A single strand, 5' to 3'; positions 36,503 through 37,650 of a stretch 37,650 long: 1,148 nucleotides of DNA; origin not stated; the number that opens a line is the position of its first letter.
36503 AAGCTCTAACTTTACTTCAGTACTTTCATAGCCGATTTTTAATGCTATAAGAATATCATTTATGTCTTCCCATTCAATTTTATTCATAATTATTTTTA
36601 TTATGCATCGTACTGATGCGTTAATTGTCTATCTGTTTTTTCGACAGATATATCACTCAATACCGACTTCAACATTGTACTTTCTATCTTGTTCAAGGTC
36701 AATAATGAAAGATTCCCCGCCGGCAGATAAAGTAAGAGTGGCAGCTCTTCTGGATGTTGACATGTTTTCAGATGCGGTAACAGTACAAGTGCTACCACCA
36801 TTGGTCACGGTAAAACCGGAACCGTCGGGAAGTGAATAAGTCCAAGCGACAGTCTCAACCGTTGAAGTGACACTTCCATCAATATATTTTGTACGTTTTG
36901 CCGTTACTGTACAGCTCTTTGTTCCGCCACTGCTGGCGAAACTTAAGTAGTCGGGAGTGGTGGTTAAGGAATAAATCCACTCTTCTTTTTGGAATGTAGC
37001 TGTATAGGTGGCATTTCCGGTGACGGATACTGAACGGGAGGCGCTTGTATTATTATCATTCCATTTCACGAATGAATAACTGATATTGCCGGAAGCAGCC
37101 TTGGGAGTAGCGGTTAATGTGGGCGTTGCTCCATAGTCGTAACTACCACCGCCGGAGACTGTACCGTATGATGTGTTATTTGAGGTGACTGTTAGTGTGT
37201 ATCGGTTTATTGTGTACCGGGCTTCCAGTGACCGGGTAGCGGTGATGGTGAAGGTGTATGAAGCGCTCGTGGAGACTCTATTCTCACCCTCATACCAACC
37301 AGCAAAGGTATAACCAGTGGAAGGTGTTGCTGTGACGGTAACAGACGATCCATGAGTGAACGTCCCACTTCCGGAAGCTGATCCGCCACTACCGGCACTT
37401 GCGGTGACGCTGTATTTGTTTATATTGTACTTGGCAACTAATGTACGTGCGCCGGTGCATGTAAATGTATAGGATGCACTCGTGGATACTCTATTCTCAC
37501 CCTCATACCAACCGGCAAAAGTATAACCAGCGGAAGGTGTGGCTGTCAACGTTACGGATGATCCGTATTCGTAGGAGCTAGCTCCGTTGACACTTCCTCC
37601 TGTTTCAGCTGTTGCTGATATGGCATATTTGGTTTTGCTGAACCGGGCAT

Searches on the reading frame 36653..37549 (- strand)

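Call 37: search_protein_families(library=pfam, max_evalue=0.01, proteins=[window:36653-37549:-])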
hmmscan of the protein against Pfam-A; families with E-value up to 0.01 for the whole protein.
window:36653-37549:- (298 aa): 4 families
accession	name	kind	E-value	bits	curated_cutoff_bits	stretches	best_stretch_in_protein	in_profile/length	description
PF18998.6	Flg_new_2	-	3.5e-31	107.4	23.6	3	46-115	1-72/73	Divergent InlB B-repeat domain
PF09479.16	Flg_new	-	8.6e-09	35.8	27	2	46-101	1-51/65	Listeria-Bacteroides repeat domain (List_Bact_rpt)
PF13004.13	BACON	-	0.00042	20.7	25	1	250-280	24-51/61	Putative binding domain, N-terminal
PF17766.7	fn3_6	-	0.00073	20.1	26.4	1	159-227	10-79/99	Fibronectin type-III domain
